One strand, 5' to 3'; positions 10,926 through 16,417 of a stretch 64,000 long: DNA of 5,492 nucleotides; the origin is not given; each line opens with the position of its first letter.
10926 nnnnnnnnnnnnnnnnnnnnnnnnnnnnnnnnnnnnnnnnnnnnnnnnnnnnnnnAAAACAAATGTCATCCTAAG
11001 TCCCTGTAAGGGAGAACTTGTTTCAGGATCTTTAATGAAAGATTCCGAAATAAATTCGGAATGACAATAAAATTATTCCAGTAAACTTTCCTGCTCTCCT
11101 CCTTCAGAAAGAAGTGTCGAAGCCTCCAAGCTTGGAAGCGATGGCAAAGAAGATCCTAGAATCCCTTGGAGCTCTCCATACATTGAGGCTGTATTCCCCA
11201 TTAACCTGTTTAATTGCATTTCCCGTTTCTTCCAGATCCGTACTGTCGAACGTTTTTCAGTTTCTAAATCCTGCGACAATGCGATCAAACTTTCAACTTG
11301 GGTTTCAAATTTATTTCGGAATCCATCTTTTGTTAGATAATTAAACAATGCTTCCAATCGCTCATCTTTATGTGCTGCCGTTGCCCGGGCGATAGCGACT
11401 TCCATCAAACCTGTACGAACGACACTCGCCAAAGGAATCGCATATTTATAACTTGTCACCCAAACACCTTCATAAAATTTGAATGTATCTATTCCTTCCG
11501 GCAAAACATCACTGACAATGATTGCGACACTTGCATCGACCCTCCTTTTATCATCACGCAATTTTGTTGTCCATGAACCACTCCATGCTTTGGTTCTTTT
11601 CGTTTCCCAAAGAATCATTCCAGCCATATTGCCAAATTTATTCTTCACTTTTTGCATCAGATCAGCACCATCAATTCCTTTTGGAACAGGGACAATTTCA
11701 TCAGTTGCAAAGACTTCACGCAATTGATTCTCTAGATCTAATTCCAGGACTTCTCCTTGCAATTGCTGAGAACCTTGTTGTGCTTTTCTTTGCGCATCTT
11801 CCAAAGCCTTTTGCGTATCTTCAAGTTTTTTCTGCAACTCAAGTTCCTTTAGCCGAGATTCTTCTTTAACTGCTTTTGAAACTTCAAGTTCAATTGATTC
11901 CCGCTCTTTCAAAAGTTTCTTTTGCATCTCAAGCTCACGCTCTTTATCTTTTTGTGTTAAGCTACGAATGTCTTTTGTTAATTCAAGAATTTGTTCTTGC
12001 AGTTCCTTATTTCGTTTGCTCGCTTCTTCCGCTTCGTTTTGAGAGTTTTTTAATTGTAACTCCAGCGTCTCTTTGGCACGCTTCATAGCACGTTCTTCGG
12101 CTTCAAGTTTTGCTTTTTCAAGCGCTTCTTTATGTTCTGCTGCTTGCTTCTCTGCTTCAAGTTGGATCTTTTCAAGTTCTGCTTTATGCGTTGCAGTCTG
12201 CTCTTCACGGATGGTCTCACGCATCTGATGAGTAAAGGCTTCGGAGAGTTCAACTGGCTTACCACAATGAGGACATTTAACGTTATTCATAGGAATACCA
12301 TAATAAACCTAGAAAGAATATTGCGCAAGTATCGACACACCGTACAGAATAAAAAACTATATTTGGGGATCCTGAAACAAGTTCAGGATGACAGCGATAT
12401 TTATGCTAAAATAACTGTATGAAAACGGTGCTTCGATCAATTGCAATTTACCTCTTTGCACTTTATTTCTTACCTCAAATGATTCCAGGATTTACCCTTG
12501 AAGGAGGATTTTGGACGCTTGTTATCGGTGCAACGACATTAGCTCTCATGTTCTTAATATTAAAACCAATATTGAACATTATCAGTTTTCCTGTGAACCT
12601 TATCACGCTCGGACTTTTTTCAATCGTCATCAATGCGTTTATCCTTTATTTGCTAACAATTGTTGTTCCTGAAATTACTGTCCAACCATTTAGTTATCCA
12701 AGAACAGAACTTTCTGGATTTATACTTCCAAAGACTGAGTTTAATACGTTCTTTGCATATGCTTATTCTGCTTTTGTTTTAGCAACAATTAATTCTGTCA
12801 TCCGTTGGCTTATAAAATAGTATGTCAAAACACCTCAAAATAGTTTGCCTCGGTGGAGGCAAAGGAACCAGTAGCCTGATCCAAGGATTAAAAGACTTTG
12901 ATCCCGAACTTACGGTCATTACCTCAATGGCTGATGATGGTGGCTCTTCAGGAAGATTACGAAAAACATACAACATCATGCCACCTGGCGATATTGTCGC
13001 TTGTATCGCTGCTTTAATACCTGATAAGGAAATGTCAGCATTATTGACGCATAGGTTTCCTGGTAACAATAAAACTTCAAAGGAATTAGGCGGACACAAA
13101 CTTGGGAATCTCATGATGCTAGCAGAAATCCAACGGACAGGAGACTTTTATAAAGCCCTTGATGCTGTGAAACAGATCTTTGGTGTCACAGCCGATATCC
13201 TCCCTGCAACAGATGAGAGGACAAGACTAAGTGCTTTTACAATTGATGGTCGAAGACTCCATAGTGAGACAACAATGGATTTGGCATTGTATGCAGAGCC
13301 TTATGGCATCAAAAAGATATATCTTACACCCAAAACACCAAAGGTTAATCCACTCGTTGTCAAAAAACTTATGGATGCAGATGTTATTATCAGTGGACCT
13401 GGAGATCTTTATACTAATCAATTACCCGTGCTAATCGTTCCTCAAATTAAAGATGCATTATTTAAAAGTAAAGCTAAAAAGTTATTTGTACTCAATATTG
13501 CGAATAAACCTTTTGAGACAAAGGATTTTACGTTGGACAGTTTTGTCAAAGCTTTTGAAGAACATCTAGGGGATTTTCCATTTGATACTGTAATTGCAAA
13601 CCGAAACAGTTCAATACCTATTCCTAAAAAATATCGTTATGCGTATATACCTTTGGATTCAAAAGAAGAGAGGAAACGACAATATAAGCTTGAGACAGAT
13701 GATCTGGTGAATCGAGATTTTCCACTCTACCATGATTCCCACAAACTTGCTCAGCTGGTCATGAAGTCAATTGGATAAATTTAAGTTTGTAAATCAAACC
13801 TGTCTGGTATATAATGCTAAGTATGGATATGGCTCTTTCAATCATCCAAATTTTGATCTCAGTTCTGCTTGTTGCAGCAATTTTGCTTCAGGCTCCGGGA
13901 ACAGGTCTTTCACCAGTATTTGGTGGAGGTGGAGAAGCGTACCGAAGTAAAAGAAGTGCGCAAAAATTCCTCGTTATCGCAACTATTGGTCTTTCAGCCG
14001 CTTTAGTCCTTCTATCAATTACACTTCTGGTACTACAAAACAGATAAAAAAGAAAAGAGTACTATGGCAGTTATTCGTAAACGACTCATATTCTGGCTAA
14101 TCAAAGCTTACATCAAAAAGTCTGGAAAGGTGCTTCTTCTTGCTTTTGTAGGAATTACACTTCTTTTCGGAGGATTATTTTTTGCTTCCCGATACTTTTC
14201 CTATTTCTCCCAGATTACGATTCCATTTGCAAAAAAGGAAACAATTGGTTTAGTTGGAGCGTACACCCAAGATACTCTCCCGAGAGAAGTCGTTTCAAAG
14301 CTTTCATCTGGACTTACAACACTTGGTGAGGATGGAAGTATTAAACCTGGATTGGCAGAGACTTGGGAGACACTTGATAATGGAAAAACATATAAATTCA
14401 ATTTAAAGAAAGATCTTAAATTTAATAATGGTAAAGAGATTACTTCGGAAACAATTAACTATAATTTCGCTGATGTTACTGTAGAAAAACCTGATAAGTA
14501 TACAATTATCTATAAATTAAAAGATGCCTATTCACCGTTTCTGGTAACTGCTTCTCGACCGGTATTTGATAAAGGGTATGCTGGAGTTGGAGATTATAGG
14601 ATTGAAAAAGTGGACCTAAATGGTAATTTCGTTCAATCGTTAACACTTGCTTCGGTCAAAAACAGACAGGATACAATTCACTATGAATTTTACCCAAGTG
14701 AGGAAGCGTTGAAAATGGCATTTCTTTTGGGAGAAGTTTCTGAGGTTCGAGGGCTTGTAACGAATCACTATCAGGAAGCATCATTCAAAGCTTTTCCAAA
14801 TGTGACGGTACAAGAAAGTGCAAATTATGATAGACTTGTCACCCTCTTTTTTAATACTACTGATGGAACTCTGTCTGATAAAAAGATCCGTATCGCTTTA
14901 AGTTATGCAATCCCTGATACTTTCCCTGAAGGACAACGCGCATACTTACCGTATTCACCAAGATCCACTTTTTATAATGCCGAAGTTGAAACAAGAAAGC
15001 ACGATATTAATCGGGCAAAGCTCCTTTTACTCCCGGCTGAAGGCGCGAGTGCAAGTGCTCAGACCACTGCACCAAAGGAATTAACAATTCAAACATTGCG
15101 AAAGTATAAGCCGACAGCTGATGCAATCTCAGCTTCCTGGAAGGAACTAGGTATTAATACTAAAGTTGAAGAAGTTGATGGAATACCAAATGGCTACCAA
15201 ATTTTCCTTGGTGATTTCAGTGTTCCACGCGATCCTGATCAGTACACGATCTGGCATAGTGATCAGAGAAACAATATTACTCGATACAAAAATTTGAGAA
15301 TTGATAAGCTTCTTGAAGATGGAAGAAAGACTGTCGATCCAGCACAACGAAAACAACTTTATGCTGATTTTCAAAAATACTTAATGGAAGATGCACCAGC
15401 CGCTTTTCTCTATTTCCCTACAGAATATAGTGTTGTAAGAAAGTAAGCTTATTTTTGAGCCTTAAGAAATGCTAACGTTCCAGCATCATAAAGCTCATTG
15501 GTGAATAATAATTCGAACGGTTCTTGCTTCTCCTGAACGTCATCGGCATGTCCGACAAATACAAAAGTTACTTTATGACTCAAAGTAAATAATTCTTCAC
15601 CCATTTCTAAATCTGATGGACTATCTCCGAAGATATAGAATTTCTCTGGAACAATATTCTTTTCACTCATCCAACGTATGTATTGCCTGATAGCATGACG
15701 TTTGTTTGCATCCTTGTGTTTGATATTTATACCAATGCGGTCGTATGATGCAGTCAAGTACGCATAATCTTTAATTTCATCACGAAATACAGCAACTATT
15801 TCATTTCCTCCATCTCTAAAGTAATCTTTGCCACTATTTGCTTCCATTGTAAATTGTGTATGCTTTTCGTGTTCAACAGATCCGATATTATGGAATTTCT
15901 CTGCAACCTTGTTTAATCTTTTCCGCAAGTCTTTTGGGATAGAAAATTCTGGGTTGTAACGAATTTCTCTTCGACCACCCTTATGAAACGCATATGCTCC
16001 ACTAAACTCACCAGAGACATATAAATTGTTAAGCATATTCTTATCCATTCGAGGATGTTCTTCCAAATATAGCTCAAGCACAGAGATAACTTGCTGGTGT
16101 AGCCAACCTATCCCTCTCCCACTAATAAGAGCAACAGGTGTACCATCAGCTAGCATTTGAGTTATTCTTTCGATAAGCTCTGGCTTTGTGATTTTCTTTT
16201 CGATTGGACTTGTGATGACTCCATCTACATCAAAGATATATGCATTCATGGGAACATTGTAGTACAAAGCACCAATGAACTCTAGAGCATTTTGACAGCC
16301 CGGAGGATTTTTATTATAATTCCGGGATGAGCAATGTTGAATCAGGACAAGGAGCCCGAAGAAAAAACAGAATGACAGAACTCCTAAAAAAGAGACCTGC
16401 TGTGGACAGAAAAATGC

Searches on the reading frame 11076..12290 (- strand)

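Call 17: search_protein_families(library=pfam, proteins=[window:11076-12290:-], max_evalue=0.001)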
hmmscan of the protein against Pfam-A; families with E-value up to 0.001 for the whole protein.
window:11076-12290:- (405 aa): 1 family
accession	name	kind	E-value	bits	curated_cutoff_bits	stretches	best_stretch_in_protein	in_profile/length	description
PF09903.14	DUF2130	-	2.3e-58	197.9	26.7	1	147-381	3-243/255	Uncharacterized protein conserved in bacteria (DUF2130)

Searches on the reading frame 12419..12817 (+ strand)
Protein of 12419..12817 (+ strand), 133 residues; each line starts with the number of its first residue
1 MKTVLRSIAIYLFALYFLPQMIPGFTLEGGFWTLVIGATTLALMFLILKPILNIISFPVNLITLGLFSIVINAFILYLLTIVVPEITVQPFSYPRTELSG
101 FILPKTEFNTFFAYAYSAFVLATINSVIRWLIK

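Call 17: search_protein_families(library=pfam, proteins=[window:12419-12817:+], max_evalue=0.001)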
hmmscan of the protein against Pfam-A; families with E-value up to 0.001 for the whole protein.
window:12419-12817:+ (133 aa): 1 family
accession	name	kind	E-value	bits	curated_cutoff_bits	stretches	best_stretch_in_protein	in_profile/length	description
PF04020.18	Phage_holin_4_2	-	8.2e-19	68.6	28.8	1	6-91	5-89/105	Mycobacterial 4 TMS phage holin, superfamily IV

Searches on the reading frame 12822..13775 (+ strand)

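Call 17: search_protein_families(library=pfam, proteins=[window:12822-13775:+], max_evalue=0.001)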
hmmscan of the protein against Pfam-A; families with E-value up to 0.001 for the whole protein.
window:12822-13775:+ (318 aa): 1 family
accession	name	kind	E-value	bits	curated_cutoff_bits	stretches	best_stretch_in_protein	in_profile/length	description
PF01933.23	CofD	-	1.1e-69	235.3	30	1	7-275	1-264/290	2-phospho-L-lactate transferase CofD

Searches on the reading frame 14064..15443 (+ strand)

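Call 17: search_protein_families(library=pfam, proteins=[window:14064-15443:+], max_evalue=0.001)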
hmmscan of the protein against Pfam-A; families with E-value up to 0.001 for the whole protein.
window:14064-15443:+ (460 aa): 1 family
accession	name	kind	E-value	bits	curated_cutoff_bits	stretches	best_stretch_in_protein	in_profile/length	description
PF00496.27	SBP_bac_5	-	2.8e-28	99.5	32.4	2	136-384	64-345/368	Bacterial extracellular solute-binding proteins, family 5 Middle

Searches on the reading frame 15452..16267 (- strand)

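Call 17: search_protein_families(library=pfam, proteins=[window:15452-16267:-], max_evalue=0.001)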
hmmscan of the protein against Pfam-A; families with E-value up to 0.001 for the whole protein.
window:15452-16267:- (272 aa): 2 families
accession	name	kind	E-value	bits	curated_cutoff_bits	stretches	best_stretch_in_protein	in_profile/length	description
PF08282.18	Hydrolase_3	-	1.4e-07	32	20.9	1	157-222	157-218/255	haloacid dehalogenase-like hydrolase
PF21141.3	T6PP_C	-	3.9e-05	23.5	26.7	1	181-247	180-247/267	Trehalose-6-phosphate phosphatase, C-terminal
